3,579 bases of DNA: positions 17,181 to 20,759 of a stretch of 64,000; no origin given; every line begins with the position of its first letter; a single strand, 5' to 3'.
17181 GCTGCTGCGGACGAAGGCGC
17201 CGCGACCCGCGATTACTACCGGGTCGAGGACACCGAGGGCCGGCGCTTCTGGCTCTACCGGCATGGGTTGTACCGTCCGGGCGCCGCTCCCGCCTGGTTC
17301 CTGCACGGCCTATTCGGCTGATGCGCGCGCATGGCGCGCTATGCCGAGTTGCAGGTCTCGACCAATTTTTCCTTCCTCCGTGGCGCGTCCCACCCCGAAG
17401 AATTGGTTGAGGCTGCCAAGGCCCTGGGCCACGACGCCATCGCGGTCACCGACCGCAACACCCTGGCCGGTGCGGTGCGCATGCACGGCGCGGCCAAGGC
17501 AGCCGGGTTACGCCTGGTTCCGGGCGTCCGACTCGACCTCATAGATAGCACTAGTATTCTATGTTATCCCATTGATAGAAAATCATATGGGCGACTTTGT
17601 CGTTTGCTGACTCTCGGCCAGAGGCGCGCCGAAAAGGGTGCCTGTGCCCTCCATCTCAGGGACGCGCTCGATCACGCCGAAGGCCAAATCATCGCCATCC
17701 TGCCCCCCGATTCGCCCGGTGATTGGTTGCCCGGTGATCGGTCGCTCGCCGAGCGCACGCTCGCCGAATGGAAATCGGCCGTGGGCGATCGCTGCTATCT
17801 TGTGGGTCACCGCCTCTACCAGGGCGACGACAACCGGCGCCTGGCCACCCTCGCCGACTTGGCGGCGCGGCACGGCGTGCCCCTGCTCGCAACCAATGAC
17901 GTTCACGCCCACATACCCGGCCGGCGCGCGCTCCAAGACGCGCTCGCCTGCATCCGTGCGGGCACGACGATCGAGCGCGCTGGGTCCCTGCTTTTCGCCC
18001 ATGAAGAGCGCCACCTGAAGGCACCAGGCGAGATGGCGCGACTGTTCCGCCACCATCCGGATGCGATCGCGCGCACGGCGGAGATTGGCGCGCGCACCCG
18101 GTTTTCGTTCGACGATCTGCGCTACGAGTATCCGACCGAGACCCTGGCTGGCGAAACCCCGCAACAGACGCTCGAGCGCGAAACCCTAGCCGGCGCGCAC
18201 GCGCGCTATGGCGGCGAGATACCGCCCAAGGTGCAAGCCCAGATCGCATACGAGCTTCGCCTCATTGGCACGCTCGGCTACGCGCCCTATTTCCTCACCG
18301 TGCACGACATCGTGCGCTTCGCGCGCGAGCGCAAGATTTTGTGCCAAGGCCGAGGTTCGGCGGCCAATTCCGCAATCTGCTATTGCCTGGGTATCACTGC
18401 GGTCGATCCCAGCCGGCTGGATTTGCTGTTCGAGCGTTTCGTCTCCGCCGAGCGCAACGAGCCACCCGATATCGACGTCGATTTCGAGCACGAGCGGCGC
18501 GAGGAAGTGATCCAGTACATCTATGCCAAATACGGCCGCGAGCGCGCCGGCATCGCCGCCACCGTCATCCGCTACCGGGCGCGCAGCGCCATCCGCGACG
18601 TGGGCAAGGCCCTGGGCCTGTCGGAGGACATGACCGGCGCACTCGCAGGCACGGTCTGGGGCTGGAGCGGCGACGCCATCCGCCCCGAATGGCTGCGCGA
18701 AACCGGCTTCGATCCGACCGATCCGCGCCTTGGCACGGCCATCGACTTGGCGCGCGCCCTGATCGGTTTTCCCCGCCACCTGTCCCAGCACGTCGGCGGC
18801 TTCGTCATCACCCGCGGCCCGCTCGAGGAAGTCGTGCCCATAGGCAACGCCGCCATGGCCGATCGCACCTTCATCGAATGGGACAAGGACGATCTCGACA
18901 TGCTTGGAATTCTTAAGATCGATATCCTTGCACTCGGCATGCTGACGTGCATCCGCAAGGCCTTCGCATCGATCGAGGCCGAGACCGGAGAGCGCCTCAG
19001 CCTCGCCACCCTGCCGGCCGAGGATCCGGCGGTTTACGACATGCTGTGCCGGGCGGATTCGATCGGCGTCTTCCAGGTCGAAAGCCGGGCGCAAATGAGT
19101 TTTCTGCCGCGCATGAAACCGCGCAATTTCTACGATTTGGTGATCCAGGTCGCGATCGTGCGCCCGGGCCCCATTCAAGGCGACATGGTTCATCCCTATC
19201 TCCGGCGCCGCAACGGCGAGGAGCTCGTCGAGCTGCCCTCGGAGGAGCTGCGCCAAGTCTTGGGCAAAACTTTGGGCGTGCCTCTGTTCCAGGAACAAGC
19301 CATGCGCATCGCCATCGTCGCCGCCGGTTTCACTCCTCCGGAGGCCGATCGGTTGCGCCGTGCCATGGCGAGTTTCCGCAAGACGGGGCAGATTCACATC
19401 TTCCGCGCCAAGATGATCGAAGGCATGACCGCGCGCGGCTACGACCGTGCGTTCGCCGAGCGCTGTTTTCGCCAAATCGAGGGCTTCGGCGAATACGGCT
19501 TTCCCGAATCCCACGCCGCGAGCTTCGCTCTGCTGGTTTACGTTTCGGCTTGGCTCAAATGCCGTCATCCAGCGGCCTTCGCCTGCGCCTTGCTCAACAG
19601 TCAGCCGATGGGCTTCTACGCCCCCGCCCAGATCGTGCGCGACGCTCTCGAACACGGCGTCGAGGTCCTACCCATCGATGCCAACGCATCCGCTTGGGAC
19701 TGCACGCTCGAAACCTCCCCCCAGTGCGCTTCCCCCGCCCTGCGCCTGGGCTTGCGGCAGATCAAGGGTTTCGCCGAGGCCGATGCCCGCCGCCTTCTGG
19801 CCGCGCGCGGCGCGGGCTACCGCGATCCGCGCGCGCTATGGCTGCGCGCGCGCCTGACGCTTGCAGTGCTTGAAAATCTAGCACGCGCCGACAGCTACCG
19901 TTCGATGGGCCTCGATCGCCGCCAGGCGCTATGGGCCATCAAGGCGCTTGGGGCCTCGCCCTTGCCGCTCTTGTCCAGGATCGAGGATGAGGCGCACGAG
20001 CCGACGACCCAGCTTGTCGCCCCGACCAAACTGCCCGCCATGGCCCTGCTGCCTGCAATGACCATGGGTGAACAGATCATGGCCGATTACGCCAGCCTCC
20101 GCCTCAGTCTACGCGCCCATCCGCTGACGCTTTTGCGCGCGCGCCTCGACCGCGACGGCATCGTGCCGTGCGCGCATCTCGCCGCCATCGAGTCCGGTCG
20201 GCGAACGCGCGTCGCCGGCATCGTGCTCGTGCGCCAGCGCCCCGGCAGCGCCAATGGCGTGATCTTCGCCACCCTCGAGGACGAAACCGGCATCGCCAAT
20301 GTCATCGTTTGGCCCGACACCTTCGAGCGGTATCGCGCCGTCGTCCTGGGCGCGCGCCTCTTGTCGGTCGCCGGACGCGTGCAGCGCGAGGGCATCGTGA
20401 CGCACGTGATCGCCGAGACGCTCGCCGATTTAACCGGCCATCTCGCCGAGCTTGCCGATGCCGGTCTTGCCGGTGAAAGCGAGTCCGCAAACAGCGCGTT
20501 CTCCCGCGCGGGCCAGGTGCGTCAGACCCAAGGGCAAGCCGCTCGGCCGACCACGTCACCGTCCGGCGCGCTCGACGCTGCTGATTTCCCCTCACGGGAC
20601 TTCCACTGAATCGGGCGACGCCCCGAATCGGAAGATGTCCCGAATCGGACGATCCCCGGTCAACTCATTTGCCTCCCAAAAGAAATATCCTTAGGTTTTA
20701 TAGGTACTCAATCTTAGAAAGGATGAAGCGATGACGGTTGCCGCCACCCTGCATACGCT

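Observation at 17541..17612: About 70-nt AT-rich rare-codon patch inside dnaE2 that preserves a conserved peptide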

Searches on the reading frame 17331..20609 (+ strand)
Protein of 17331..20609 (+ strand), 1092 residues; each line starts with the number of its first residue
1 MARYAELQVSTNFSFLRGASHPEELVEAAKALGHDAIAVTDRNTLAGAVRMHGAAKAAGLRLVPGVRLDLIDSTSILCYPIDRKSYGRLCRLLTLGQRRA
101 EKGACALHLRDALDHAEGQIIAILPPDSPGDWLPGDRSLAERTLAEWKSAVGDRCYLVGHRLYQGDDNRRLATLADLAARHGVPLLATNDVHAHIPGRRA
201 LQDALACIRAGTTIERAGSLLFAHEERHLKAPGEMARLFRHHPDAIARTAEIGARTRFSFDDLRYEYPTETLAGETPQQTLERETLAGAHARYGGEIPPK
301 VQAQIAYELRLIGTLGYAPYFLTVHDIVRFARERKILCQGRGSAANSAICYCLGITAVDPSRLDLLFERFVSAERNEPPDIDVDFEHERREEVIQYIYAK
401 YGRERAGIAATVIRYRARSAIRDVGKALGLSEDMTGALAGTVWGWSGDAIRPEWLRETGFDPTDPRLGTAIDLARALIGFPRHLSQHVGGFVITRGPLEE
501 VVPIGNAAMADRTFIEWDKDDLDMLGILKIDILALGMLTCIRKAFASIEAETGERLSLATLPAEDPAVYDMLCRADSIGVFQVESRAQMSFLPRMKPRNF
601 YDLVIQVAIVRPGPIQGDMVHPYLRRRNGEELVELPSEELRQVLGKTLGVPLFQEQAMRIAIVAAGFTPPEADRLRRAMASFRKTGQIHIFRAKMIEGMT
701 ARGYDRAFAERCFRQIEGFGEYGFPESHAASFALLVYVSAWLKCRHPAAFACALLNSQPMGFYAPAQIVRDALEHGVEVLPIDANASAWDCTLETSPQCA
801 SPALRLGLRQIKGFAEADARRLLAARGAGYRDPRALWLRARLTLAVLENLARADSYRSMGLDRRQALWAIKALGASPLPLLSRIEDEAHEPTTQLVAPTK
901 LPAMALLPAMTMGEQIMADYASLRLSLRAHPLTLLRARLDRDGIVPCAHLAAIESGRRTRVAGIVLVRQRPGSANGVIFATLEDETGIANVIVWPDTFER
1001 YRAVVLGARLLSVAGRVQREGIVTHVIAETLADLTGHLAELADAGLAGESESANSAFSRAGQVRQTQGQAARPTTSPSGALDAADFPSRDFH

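Call 8: search_protein_families(library=pfam, proteins=[window:17331-20609:+])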
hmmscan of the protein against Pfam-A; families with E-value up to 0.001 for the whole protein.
window:17331-20609:+ (1092 aa): 5 families
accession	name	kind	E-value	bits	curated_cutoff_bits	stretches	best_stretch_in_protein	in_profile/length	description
PF07733.18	DNA_pol3_alpha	-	5.4e-87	292.1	23.9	1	280-534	2-260/260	Bacterial DNA polymerase III alpha NTPase domain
PF17657.6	DNA_pol3_finger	-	6.8e-58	195.1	22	1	537-702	1-165/166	Bacterial DNA polymerase III alpha subunit finger domain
PF14579.12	HHH_6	-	1.3e-17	64.3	25.6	1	776-866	1-90/90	Helix-hairpin-helix motif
PF02811.25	PHP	-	4.4e-14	53.6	26.4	1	7-156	2-158/164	PHP domain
PF01336.31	tRNA_anti-codon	-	5.2e-07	30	27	1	960-1020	2-60/75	OB-fold nucleic acid binding domain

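Call 9: find_homologous_proteins(query=window:17331-20606:+)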
Query window:17331-20606:+ (1092 aa): 8000 proteins with E <= 0.001 among 8000 candidates; the best 120 are listed.
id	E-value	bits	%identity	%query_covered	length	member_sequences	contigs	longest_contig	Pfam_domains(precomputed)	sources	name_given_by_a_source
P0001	0.0e+0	2456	100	100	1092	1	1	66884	PF02811.27,PF14579.13,PF01336.32,PF17657.7,PF07733.19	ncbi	ncbi:MAG: error-prone DNA polymerase [Alphaproteobacteria bacterium]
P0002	0.0e+0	1562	68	95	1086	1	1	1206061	PF02811.27,PF14579.13,PF01336.32,PF17657.7,PF07733.19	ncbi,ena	-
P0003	0.0e+0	1561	67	100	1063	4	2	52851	PF02811.27,PF14579.13,PF01336.32,PF17657.7,PF07733.19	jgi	jgi:error-prone DNA polymerase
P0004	0.0e+0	1554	-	-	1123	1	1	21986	PF02811.27,PF14579.13,PF17657.7,PF07733.19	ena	-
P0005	0.0e+0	1552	67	100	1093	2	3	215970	PF02811.27,PF14579.13,PF01336.32,PF17657.7,PF07733.19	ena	-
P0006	0.0e+0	1552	67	100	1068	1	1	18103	PF02811.27,PF14579.13,PF01336.32,PF17657.7,PF07733.19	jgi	jgi:error-prone DNA polymerase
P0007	0.0e+0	1545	67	100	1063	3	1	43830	PF02811.27,PF14579.13,PF01336.32,PF17657.7,PF07733.19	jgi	-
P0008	0.0e+0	1542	66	100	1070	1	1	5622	PF02811.27,PF14579.13,PF01336.32,PF17657.7,PF07733.19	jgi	-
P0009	0.0e+0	1541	77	84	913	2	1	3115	PF02811.27,PF14579.13,PF17657.7,PF07733.19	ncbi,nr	ncbi:MAG: DNA polymerase III subunit alpha, partial [Alphaproteobacteria bacterium]|nr:DNA polymeras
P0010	0.0e+0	1537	65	100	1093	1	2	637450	PF02811.27,PF14579.13,PF01336.32,PF17657.7,PF07733.19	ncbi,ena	-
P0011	0.0e+0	1537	65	100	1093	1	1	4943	PF02811.27,PF14579.13,PF01336.32,PF17657.7,PF07733.19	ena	-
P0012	0.0e+0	1536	65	100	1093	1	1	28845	PF02811.27,PF14579.13,PF01336.32,PF17657.7,PF07733.19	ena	-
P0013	0.0e+0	1535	67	96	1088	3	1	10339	PF02811.27,PF14579.13,PF01336.32,PF17657.7,PF07733.19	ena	-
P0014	0.0e+0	1535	68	97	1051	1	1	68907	PF02811.27,PF14579.13,PF01336.32,PF17657.7,PF07733.19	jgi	jgi:error-prone DNA polymerase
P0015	0.0e+0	1534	67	96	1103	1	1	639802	PF02811.27,PF14579.13,PF01336.32,PF17657.7,PF07733.19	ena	-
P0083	0.0e+0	1486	64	100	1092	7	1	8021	PF02811.27,PF14579.13,PF01336.32,PF17657.7,PF07733.19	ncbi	-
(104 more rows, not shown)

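Call 16: find_encoding_contigs(protein=P0009, flank=3000, max_places=4)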
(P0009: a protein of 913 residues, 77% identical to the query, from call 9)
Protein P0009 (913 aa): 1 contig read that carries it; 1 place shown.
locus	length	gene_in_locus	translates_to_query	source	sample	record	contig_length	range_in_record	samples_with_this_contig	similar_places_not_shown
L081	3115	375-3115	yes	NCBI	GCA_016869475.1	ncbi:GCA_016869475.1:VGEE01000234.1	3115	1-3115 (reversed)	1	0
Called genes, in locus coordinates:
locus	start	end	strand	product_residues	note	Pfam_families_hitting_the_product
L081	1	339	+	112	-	?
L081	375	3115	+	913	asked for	PF02811:PHP, PF07733:DNA_pol3_alpha, PF17657:DNA_pol3_finger, PF14579:HHH_6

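Call 51: search_protein_families(library=ncbifam, proteins=[window:17331-20609:+])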
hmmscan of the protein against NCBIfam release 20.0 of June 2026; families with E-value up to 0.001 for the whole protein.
window:17331-20609:+ (1092 aa): 14 families
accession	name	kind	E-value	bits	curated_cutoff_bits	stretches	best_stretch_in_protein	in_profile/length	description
NF004225.0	PRK05672.1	subfamily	0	1423.5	939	1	2-1091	4-1046/1047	error-prone DNA polymerase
NF004226.0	PRK05673.1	equivalog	2.1e-180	602.2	1002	1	3-1040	5-1068/1146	DNA polymerase III subunit alpha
NF005298.0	PRK06826.1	equivalog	8.2e-163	543.7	1260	2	166-1036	183-1074/1151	DNA polymerase III subunit alpha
TIGR00594.1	polc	superfamily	5.3e-157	524.6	434.35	1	5-994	2-1022/1022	DNA polymerase III subunit alpha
NF005377.0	PRK06920.1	equivalog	1.7e-130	436.8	1806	1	4-1029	3-1018/1108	DNA polymerase III subunit alpha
NF005617.0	PRK07374.1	equivalog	1.2e-115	387.7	1653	1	4-827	3-856/1170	DNA polymerase III subunit alpha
NF005582.0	PRK07279.1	equivalog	1.1e-100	338.2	1279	1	5-817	3-761/1033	DNA polymerase III subunit alpha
NF005516.0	PRK07135.1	equivalog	6.1e-100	335.8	1084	1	299-860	251-813/974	DNA polymerase III DnaE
NF004550.0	PRK05898.1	equivalog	6.8e-91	305.9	1182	1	302-826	255-772/971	DNA polymerase III subunit alpha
NF007079.0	PRK09532.1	equivalog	4.8e-85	286.4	1525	1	5-724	4-776/876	DNA polymerase III subunit alpha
NF001688.0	PRK00448.1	equivalog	6.9e-23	80.2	873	2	5-77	339-411/1445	PolC-type DNA polymerase III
TIGR01405.1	polC_Gram_pos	equivalog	1.3e-19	69.4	1043.45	2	5-77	105-177/1211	DNA polymerase III subunit alpha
NF005616.0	PRK07373.1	equivalog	7e-08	31.4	646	0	724-826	38-134/449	DNA polymerase III subunit alpha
NF041577.1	nside_bi_sphtase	equivalog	6.7e-06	25.5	400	1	18-68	15-65/276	3',5'-nucleoside bisphosphate phosphatase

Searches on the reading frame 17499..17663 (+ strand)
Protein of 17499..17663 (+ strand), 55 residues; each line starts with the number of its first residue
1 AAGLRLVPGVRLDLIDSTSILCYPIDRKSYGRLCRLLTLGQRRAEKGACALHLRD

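Call 57: find_homologous_proteins(query=A2, max_evalue=10)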
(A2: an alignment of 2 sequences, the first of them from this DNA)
Query A2 (2 sequences) (55 aa, profile of the alignment): 4 proteins with E <= 10 among 15 candidates.
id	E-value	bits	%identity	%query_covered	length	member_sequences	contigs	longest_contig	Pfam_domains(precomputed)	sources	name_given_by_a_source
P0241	5.2e-19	86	64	96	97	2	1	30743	-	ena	-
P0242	7.4e-19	85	65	95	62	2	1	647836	-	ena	-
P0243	4.4e-16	76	72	84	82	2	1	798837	-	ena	-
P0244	3.0e-8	51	72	62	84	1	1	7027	-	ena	-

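Call 59: search_dna_similar(query=window:17499-17663:+, collection=plasmids, mode=protein, max_rows=40, max_evalue=0.001)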
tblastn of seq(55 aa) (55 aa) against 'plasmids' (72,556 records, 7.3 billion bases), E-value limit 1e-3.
Records with a match: 531; places in all: 556; records where one place covers at least 80% of the query: 526.
Best place of each record, by identity: 60-80% 157; <60% 374.
By first word of the organism name: Rhizobium 142; Agrobacterium 126; Sinorhizobium 49; Shinella 30; Paracoccus 17; Roseomonas 17; Sphingomonas 14; Ensifer 13; Sphingobium 13; Komagataeibacter 9; and 50 more.
By predicted mobility (MOB-suite, as given by PLSDB): conjugative 288; non-mobilizable 211; mobilizable 32.
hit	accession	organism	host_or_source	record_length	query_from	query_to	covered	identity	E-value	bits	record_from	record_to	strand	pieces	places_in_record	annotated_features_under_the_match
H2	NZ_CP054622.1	Azospirillum oryzae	cell culture,soil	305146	3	55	96%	66.0%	4e-14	71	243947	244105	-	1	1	error-prone DNA polymerase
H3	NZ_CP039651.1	Azospirillum sp. TSA2s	Soil,rice paddy soil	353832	3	55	96%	66.0%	4e-14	71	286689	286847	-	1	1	error-prone DNA polymerase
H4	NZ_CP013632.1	Rhizobium sp. N324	Phaseolus vulgaris,Whole ...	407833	1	55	100%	63.6%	5e-13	67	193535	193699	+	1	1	none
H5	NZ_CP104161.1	Rhizobium sp. CB3060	Leucaena leucocephala,cell culture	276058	1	55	100%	63.6%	6e-13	67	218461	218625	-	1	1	error-prone DNA polymerase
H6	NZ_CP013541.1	Rhizobium phaseoli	Phaseolus vulgaris,Whole ...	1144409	1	55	100%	63.6%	7e-13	67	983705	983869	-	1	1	record has no annotation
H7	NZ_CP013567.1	Rhizobium phaseoli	Phaseolus vulgaris,Whole ...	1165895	1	55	100%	63.6%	8e-13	67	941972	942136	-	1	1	record has no annotation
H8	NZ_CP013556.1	Rhizobium phaseoli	Phaseolus vulgaris,Whole ...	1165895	1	55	100%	63.6%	8e-13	67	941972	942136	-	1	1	record has no annotation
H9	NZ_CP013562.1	Rhizobium phaseoli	Phaseolus vulgaris,Whole ...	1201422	1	55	100%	63.6%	8e-13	67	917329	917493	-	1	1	record has no annotation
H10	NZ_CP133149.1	Sinorhizobium chiapasense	Acaciella angustissima,cell culture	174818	1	55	100%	63.6%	1e-12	67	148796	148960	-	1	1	error-prone DNA polymerase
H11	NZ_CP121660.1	Sinorhizobium terangae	Desmanthus virgatus,cell culture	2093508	1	55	100%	63.6%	1e-12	67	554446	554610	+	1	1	none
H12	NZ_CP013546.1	Rhizobium phaseoli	Phaseolus vulgaris,Whole ...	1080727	1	55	100%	63.6%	1e-12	66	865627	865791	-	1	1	record has no annotation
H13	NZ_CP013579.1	Rhizobium phaseoli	Phaseolus vulgaris,Whole ...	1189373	1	55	100%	63.6%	1e-12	66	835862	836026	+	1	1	record has no annotation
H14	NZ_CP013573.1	Rhizobium phaseoli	Phaseolus vulgaris,Whole ...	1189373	1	55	100%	63.6%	1e-12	66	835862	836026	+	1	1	record has no annotation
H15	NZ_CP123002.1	Neorhizobium petrolearium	single cell,petroleum contaminated soil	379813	1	55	100%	63.6%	1e-12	66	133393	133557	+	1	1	error-prone DNA polymerase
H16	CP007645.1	Rhizobium etli bv. phaseoli str. IE4803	Phaseolus vulgaris,whole organism,nodule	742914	1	55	100%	63.6%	2e-12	66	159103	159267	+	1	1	dnaE2-4: error-prone DNA polymerase 4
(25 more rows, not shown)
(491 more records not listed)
